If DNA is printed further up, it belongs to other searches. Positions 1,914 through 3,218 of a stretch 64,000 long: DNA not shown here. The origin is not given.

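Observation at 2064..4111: Pyrimidine de novo synthesis genes pyrD-pyrC as an overlapping pair inside a virus-like region, with pyrB elsewhere at 50163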

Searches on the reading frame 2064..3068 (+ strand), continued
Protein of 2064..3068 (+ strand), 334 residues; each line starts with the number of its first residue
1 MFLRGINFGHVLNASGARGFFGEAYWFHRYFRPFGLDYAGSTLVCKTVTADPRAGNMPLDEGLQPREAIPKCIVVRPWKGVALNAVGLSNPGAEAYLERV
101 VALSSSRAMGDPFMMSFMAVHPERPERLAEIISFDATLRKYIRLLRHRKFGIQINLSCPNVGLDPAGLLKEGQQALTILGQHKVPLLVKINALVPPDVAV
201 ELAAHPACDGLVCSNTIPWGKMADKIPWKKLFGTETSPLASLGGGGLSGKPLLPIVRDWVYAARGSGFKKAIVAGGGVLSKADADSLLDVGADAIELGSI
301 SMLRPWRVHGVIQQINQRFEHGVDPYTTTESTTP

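Call 23: search_solved_structures(query=window:2064-3068:+, max_evalue=0.001, show_alignments=3)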
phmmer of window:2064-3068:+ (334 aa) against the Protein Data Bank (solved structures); distinct sequences matched with E-value up to 0.001: 3.
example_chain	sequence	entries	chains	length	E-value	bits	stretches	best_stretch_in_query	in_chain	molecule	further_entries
5ue9_A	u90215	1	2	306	1.5e-07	34.1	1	34-324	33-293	Dihydroorotate dehydrogenase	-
1ep1_A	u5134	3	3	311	2.2e-07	33.5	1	34-316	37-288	DIHYDROOROTATE DEHYDROGENASE B (PYRD SUBUNIT)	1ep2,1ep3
5ksw_A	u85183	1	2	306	7.5e-07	31.7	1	35-324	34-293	Dihydroorotate dehydrogenase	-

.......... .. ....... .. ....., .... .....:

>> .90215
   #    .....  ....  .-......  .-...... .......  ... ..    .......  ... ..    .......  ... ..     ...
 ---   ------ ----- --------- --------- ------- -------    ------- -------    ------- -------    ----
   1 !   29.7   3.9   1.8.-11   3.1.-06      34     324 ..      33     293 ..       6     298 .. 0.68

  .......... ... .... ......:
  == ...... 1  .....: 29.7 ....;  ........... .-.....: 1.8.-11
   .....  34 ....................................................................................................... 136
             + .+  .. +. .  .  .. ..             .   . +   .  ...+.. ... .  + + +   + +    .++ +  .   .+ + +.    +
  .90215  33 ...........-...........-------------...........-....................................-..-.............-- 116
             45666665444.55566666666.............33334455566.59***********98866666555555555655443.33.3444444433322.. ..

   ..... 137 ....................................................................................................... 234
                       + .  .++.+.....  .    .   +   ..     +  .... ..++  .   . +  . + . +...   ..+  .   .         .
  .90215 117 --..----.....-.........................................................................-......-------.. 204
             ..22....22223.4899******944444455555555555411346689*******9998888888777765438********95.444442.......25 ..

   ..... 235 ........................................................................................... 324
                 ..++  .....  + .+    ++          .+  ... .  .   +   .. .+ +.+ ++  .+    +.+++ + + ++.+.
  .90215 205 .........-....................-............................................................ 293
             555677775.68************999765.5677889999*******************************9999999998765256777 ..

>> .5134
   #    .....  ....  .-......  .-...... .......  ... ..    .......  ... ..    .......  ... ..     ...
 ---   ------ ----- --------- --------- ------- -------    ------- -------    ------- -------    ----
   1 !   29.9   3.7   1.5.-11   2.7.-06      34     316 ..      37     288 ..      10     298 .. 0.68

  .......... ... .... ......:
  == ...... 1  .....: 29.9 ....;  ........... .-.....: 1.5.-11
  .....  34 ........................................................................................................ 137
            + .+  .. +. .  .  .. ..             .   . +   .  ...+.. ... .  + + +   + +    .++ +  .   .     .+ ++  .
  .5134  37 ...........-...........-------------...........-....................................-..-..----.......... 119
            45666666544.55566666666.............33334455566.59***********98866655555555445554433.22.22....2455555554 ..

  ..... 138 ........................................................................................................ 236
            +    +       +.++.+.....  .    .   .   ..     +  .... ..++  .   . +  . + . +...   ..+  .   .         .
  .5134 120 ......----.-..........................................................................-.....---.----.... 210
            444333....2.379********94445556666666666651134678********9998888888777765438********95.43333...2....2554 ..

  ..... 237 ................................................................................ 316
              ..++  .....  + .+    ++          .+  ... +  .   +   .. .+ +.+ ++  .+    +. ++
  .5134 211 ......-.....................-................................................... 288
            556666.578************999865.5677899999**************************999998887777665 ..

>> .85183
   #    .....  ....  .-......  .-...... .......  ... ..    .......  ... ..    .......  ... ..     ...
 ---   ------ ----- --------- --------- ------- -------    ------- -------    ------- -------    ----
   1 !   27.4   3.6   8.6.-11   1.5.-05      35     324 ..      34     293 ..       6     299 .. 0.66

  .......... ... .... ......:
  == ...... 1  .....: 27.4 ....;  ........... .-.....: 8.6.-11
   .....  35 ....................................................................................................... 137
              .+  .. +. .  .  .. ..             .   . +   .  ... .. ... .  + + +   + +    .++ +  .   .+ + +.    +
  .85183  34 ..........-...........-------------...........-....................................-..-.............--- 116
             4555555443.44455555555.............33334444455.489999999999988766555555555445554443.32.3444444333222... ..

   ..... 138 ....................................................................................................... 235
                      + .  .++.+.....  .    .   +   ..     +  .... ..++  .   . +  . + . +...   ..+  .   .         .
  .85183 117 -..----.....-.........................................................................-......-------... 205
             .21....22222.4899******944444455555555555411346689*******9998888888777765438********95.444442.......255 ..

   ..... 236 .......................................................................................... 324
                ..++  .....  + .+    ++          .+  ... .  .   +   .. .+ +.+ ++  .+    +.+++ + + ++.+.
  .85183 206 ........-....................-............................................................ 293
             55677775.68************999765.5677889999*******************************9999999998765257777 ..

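Call 24: list_cluster_members(proteins=[P0006, P0010, P0016, P0022, P0027, P0044, P0060, P0068, P0117, P0042])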
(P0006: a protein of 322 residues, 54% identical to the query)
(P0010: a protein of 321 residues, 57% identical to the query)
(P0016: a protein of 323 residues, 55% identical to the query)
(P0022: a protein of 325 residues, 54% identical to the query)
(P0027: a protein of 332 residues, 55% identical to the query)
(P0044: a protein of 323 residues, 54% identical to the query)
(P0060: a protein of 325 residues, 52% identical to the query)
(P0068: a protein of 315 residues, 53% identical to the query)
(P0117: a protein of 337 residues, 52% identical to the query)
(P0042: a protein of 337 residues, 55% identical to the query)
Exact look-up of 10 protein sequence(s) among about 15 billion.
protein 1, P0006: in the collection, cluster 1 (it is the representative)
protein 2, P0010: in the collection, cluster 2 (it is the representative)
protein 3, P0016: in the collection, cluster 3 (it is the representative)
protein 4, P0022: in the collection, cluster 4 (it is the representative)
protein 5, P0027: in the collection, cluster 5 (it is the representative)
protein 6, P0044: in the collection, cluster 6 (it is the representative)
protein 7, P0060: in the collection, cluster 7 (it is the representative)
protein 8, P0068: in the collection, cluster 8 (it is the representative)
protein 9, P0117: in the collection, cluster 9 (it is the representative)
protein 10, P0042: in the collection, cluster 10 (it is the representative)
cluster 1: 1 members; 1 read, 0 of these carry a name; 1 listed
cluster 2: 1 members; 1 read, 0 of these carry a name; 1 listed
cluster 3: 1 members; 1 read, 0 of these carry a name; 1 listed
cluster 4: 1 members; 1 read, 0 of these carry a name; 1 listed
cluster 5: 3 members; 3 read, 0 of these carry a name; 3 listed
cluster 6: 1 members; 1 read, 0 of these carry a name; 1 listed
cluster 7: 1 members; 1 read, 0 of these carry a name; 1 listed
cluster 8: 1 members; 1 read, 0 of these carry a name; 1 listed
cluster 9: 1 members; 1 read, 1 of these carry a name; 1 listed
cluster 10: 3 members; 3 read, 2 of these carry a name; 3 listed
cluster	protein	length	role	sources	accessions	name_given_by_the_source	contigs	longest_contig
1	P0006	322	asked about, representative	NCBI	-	-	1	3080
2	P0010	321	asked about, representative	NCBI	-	-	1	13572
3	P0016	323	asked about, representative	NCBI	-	-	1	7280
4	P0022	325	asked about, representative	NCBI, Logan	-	-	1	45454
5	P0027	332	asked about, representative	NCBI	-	-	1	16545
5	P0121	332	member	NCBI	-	-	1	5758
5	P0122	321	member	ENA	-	-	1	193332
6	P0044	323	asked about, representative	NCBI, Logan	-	-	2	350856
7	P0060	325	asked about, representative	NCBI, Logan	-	-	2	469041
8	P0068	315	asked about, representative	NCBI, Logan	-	-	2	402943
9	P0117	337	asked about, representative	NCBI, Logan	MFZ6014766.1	MAG: hypothetical protein ACOYUZ_00200 [Patescibacteria group bacterium]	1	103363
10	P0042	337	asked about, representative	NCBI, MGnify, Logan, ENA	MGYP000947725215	CR=1 FL=1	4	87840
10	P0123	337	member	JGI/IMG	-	dihydroorotate dehydrogenase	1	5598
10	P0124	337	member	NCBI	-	-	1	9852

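Call 37: find_related_loci(query=A2, collection=viral_contigs, flank=10000)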
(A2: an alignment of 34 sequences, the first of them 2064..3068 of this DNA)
Query A2 (334 aa) in viral_contigs; peptide patterns used: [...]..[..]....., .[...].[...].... (x = any residue, [..] = any of these).
23 stretches matched a pattern; 4 encode a relative of the query (tblastn E <= 1e-3); 4 distinct loci.
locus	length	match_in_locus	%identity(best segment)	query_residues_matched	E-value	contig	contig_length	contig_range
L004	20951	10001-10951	53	1-321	6e-108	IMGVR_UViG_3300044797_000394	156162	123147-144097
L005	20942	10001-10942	53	1-317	2e-100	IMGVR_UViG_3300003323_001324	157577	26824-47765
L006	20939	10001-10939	41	1-317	6e-80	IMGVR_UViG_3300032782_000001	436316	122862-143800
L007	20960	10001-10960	45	3-319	1e-73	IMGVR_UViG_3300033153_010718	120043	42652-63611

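Call 48: find_encoding_contigs(protein=P0117, flank=10000, max_places=2)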
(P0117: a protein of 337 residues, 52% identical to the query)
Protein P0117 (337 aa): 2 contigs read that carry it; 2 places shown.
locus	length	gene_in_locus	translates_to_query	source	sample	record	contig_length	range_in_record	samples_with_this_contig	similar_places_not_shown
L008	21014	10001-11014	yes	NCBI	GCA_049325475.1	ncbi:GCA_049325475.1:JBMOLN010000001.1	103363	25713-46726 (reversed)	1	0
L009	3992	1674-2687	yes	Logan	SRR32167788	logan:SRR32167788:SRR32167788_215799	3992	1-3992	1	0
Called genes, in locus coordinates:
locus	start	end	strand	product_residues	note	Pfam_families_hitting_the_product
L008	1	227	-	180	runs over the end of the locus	PF04229:GrpB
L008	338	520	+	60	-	-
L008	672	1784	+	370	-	-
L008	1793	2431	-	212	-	PF00561:Abhydrolase_1 (faint), PF06821:Ser_hydrolase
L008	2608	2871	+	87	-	PF01541:GIY-YIG, PF10544:T5orf172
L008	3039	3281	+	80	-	PF01541:GIY-YIG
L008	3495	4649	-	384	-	-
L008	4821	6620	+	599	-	PF00009:GTP_EFTU, PF01926:MMR_HSR1 (weak), PF22042:EF-G_D2, PF03144:GTP_EFTU_D2, PF14492:EFG_III, PF00679:EFG_C, PF21018:BipA_C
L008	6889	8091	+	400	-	PF00270:DEAD, PF04851:ResIII, PF00271:Helicase_C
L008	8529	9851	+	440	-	PF22053:DUF6938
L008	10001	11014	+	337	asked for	PF01180:DHO_dh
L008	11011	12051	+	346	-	PF04909:Amidohydro_2 (weak)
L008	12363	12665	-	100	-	-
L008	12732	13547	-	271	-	PF01145:Band_7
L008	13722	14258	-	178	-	PF13620:CarboxypepD_reg, PF13715:CarbopepD_reg_2 (faint)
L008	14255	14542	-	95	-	PF13620:CarboxypepD_reg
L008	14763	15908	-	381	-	PF26514:DUF8173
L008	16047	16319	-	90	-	PF01541:GIY-YIG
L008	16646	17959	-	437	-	PF08245:Mur_ligase_M, PF02875:Mur_ligase_C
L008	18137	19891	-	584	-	PF03717:PBP_dimer, PF00905:Transpeptidase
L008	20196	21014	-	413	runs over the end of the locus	PF05496:RuvB_N, PF00004:AAA, PF07728:AAA_5 (weak), PF13173:AAA_14 (weak), PF16193:AAA_assoc_2, PF12002:MgsA_C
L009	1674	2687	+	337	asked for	PF01180:DHO_dh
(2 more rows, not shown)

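Call 49: find_encoding_contigs(protein=P0105, flank=10000, max_places=2)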
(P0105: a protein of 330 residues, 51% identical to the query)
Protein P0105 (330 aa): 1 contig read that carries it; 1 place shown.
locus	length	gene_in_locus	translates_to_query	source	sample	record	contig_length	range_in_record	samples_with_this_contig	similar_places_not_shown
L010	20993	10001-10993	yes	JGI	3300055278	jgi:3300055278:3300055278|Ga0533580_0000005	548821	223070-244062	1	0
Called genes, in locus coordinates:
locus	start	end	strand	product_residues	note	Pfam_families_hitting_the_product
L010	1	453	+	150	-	-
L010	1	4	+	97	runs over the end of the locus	-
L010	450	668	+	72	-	-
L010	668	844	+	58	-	-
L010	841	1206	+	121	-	-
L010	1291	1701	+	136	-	-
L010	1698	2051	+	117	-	-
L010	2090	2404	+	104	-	-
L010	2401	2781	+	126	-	-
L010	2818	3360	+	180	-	-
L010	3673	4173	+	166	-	-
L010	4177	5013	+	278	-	-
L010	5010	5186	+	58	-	-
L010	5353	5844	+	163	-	-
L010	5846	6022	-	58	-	-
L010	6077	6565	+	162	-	-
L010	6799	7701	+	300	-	-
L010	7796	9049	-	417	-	PF13191:AAA_16 (faint), PF00004:AAA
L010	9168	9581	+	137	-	-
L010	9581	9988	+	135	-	-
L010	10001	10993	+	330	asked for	PF01180:DHO_dh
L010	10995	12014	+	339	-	-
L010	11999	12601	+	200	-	PF00588:SpoU_methylase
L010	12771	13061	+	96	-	-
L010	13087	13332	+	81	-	-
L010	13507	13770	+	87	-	-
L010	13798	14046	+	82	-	-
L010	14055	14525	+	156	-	-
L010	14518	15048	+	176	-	-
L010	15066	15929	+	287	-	PF01156:IU_nuc_hydro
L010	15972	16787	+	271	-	PF08879:WRC (faint)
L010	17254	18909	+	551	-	PF00004:AAA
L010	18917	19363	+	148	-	-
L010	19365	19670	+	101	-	-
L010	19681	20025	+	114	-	-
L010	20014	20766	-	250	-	-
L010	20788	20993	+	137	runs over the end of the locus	-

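Call 50: find_related_loci(query=A2, collection=genome_contigs, flank=6000)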
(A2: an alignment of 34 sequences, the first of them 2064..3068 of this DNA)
Query A2 (334 aa) in genome_contigs; peptide patterns used: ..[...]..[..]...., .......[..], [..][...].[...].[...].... (x = any residue, [..] = any of these).
196 stretches matched a pattern; 167 encode a relative of the query (tblastn E <= 1e-3); the best 80 are kept; 80 distinct loci.
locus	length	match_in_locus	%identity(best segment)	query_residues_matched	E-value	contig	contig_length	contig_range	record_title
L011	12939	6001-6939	52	1-318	2e-101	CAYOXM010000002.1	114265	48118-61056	MAG TPA_asm: uncultured Gammaproteobacteria bacterium isolate SRP237561_co1_396 genome assembly, contig: NODE_208_length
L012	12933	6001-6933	51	1-316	6e-100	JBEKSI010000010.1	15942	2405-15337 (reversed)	MAG: Minisyncoccia bacterium isolate SPRUCE 530 SPRUCE_530_10, whole genome shotgun sequence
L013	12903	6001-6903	52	1-306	1e-99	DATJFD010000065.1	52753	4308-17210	MAG TPA_asm: Candidatus Binatia bacterium isolate SMAG_U15450 k141_417016, whole genome shotgun sequence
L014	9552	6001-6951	55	1-319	2e-97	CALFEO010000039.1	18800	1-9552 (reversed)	MAG TPA_asm: uncultured bacterium isolate SRR3330206_bin.16_CONCOCT_v1.1_MAG genome assembly, contig: ERZ724085.2317, wh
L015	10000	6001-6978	49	1-325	3e-94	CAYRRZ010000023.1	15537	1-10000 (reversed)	MAG TPA_asm: uncultured Gammaproteobacteria bacterium isolate SRP170004_co1_563 genome assembly, contig: NODE_5940_lengt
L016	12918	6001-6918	49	3-313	1e-92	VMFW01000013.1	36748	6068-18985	MAG: Parcubacteria group bacterium Gr01-1014_20 G01um101420_scaffold_993, whole genome shotgun sequence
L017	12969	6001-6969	48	1-330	3e-92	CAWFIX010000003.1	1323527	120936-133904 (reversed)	MAG: Candidatus Uhrbacteria bacterium isolate MFD04716.bin.1.309 genome assembly, contig: contig_8561, whole genome shot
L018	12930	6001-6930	48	1-320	4e-92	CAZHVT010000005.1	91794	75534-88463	MAG TPA_asm: uncultured Gammaproteobacteria bacterium isolate SRP200020_co3_78 genome assembly, contig: NODE_266_length_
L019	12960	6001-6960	50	1-324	5e-92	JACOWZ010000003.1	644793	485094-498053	MAG: Candidatus Colwellbacteria bacterium isolate NC_groundwater_140_Ag_S-0.1um_43_21 S4_GD2017_2_S1_scaffold_1, whole g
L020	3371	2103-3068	48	1-324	6e-93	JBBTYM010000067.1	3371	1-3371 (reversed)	MAG: Patescibacteria group bacterium isolate H41-bin131_1 H41_bin131_1_000000000067, whole genome shotgun sequence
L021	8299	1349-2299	51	1-320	9e-92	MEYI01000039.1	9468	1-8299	MAG: Candidatus Azambacteria bacterium RBG_16_47_10 RBG_16_scaffold_6961, whole genome shotgun sequence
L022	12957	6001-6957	47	1-320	2e-90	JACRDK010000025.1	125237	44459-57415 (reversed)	MAG: Candidatus Doudnabacteria bacterium isolate NC_groundwater_1670_Pr3_B-0.1um_42_13 SR-2_scaffold_141_3681097, whole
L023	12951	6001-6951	51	1-316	4e-90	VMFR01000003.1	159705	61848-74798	MAG: Parcubacteria group bacterium Gr01-1014_31 G01um101431_scaffold_41, whole genome shotgun sequence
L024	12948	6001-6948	52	1-319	5e-90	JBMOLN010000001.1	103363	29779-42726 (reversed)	MAG: Patescibacteria group bacterium isolate Betzabe_MAG025 MAG025_1, whole genome shotgun sequence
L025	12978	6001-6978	48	1-317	9e-90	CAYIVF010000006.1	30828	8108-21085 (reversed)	MAG TPA_asm: uncultured Candidatus Saccharibacteria bacterium isolate ERP119705_co5_43 genome assembly, contig: NODE_171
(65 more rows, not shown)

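Call 56: find_related_loci(query=window:2064-3068:+, collection=metagenome_contigs, flank=10000)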
Query window:2064-3068:+ (334 aa) in metagenome_contigs; peptide patterns used: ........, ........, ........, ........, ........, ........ (x = any residue, [..] = any of these).
64 stretches matched a pattern; 12 encode a relative of the query (tblastn E <= 1e-3); 12 distinct loci.
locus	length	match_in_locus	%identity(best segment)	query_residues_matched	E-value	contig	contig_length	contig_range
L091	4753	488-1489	52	1-333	7e-108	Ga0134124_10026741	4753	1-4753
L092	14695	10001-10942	53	1-319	6e-107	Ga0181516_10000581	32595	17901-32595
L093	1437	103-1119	51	1-317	2e-110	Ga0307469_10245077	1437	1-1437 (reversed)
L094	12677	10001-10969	51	1-319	3e-102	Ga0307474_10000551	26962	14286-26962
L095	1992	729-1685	50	1-319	5e-106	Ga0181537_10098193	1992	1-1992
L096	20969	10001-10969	53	1-320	9e-98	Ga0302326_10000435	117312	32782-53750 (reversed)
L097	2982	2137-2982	52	7-292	9e-94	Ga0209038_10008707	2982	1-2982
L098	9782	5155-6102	49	1-320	2e-84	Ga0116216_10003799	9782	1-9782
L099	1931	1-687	49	84-317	9e-71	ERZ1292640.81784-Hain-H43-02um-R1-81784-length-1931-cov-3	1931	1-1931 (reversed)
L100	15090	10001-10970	51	1-325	4e-88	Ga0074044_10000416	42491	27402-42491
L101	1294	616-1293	47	1-221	6e-68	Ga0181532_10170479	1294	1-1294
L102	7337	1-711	46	80-320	2e-52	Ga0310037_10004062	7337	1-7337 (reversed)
